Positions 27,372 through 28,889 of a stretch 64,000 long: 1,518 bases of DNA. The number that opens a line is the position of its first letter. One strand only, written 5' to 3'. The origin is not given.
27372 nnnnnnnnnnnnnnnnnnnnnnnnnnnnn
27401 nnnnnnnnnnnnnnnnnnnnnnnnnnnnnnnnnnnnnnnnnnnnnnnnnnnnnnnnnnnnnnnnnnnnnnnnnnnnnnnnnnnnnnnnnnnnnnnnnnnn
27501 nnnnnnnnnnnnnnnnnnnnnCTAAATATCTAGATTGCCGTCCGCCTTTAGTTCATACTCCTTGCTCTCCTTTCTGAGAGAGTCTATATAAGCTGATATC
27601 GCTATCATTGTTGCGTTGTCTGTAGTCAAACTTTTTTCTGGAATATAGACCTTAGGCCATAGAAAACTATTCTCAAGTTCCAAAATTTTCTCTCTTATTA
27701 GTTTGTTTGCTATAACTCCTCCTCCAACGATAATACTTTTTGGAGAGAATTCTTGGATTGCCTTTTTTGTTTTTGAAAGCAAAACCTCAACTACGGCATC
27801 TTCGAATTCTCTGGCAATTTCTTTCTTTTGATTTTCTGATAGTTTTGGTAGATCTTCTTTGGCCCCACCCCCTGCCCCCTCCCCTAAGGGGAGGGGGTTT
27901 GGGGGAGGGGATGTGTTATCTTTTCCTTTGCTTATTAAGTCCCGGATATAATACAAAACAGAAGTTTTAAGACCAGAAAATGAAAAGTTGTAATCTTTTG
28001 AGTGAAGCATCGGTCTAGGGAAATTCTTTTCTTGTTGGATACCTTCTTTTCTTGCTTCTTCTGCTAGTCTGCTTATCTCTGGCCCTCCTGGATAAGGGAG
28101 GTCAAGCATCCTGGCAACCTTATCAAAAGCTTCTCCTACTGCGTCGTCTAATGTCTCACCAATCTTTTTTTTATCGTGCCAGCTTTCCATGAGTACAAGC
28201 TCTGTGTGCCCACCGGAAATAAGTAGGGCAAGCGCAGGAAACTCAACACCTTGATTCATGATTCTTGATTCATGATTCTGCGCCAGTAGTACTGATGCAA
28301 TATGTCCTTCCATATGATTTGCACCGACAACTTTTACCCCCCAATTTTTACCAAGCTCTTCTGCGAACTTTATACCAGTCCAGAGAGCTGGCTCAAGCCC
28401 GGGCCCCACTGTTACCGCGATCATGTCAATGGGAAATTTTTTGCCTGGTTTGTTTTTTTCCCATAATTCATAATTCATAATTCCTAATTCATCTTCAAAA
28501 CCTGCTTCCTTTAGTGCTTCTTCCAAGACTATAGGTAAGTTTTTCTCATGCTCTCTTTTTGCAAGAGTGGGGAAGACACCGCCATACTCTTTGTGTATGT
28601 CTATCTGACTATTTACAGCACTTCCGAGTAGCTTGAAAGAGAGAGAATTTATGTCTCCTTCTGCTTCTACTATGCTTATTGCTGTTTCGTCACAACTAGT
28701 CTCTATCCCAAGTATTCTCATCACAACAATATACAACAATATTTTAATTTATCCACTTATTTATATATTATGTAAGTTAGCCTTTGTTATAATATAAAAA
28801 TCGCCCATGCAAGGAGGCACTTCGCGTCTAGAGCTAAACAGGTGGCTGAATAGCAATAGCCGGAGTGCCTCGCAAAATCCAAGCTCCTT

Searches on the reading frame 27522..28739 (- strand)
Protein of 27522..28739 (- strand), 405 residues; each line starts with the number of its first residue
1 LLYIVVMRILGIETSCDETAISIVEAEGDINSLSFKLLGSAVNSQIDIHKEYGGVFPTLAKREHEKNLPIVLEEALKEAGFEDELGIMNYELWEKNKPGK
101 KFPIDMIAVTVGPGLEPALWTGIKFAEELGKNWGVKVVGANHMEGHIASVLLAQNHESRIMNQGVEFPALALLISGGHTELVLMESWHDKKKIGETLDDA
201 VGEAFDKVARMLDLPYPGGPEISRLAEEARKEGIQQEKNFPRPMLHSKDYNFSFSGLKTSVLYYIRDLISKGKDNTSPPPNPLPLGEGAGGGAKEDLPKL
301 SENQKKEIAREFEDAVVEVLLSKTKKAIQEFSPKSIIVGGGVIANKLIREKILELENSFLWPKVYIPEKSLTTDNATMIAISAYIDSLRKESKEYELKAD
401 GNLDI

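Call 17: search_protein_families(library=pfam, proteins=[window:27522-28739:-], max_evalue=0.001)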
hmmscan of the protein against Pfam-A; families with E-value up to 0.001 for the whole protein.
window:27522-28739:- (405 aa): 2 families
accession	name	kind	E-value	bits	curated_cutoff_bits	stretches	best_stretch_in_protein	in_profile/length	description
PF00814.31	TsaD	-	1.7e-73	248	24.8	2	104-380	51-263/264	tRNA N6-adenosine threonylcarbamoyltransferase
PF22521.2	HypF_C_2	-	3.2e-05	24.3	27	1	301-354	162-215/241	Carbamoyltransferase, Kae1-like Domain, second subdomain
